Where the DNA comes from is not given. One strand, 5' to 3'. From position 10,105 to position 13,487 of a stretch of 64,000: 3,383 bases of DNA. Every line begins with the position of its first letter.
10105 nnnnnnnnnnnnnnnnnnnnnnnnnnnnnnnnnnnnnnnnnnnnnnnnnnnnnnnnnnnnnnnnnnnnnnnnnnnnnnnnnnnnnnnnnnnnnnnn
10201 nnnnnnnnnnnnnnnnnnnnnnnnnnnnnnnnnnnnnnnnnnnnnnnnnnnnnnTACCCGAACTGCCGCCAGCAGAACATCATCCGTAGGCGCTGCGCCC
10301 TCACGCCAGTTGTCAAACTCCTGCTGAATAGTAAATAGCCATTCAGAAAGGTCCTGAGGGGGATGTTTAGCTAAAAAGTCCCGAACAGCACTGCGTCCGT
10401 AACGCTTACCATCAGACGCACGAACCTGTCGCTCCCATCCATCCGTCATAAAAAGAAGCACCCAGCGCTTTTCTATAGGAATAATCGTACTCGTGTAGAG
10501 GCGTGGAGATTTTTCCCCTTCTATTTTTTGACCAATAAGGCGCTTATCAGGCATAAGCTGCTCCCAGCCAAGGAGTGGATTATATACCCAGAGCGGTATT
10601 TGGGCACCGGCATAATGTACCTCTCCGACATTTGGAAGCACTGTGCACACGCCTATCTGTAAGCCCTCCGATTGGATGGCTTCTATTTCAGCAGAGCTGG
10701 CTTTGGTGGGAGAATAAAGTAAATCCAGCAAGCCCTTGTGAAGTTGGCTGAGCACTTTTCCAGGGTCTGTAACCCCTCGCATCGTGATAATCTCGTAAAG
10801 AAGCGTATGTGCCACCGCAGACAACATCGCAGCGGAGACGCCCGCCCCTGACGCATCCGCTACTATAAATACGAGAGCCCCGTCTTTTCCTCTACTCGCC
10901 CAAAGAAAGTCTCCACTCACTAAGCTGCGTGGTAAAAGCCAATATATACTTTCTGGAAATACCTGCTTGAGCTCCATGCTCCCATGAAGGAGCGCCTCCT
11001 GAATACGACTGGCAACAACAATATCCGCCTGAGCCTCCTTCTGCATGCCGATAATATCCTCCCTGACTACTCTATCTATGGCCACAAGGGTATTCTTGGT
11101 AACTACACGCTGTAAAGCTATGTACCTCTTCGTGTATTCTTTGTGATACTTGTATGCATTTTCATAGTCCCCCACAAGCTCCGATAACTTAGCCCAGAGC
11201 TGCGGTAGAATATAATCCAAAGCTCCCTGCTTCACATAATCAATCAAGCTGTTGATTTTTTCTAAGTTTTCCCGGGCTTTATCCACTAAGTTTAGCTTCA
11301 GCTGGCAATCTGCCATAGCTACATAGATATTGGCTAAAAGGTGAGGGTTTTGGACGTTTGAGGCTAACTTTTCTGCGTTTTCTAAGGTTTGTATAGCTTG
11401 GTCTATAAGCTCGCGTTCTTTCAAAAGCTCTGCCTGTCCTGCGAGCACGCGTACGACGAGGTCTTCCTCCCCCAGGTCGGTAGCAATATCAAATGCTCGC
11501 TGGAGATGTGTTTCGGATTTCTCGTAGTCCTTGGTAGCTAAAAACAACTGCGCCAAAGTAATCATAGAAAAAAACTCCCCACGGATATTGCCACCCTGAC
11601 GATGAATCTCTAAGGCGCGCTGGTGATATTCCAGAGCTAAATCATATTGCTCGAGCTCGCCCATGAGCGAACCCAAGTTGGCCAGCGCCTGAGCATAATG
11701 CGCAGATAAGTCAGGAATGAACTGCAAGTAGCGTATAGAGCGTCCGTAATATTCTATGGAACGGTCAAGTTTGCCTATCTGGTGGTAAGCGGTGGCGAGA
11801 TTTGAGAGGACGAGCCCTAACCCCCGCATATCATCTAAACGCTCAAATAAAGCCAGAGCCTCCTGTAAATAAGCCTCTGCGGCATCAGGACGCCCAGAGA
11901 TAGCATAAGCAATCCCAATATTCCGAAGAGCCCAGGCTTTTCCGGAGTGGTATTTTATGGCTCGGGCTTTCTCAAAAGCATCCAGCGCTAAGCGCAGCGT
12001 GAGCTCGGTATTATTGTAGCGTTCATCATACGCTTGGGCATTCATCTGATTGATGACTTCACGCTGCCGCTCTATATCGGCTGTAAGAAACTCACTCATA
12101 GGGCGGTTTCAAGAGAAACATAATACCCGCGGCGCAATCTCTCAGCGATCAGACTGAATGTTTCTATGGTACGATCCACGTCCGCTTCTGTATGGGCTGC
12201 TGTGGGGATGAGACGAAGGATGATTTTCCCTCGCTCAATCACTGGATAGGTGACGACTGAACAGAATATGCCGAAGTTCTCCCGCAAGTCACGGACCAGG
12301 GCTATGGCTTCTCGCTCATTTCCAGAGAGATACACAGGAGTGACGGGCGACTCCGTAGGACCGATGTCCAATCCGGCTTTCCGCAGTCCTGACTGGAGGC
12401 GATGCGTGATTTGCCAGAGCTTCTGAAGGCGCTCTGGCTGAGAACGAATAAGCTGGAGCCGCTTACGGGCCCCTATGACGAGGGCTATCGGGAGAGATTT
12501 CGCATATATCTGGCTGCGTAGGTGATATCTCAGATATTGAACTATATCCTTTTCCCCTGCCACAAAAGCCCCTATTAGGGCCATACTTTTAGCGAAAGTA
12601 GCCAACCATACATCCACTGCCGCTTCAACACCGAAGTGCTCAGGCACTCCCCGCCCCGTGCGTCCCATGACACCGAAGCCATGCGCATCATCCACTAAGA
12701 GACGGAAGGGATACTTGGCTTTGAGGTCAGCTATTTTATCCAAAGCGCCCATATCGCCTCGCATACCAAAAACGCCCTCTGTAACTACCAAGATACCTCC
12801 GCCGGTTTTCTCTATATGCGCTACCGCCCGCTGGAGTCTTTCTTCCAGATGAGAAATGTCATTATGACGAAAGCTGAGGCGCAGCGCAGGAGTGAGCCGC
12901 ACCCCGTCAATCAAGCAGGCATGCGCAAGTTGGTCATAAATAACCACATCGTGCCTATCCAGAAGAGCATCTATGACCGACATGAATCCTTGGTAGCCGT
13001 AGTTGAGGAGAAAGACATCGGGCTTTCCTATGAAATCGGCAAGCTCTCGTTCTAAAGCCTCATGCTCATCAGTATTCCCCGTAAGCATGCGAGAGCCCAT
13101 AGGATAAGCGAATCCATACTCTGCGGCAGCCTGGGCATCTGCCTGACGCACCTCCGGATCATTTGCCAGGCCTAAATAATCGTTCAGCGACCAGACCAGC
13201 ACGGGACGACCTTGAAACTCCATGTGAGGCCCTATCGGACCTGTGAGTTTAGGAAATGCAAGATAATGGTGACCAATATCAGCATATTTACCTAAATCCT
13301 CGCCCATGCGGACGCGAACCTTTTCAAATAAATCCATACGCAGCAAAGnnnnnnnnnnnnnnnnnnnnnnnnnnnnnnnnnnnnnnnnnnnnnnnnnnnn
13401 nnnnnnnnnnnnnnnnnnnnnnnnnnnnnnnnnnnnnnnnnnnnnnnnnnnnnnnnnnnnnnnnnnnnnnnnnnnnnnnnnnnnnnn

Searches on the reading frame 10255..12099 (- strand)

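Call 63: search_protein_families(library=pfam, proteins=[window:10255-12099:-], max_evalue=0.00001)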
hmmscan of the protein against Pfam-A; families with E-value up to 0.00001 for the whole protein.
window:10255-12099:- (615 aa): 12 families
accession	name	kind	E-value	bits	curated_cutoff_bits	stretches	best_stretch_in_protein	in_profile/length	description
PF13424.12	TPR_12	-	7.8e-31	106.5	30.1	4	136-207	3-76/77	Tetratricopeptide repeat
PF00515.34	TPR_1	-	1.5e-15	56.7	27.8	0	55-85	1-31/34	Tetratricopeptide repeat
PF07228.17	SpoIIE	-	2.7e-15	57.2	25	1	406-615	2-191/192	Stage II sporulation protein E (SpoIIE)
PF13374.12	TPR_10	-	2.8e-14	53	27.5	0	55-88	2-35/42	Tetratricopeptide repeat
PF17874.7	TPR_MalT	-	2.9e-13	50.3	45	1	55-203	40-188/336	MalT-like TPR region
PF13181.12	TPR_8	-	3.1e-12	46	25.7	0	99-123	5-29/34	Tetratricopeptide repeat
PF07719.23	TPR_2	-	4.3e-12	45.6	27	0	56-86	2-32/34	Tetratricopeptide repeat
PF13176.12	TPR_7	-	1.4e-09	37.7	27.9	0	98-122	2-28/36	Tetratricopeptide repeat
PF14559.12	TPR_19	-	9.4e-08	32.7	25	0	150-204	5-53/68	Tetratricopeptide repeat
PF18768.7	RNPP_C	-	2.3e-07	31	26.5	0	98-171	82-156/213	RNPP family C-terminal domain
PF13428.12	TPR_14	-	3.7e-06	27.5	23.5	0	56-87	2-33/44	Tetratricopeptide repeat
PF14938.12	SNAP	-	4.9e-06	26.6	25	0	185-284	83-183/282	Soluble NSF attachment protein, SNAP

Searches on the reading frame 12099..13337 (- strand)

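Call 63: search_protein_families(library=pfam, proteins=[window:12099-13337:-], max_evalue=0.00001)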
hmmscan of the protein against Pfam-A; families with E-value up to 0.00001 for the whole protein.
window:12099-13337:- (413 aa): 1 family
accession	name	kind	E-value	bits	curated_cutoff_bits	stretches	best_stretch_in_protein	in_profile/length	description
PF00155.27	Aminotran_1_2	-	5.6e-38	131.5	19.7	1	45-393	2-360/361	Aminotransferase class I and II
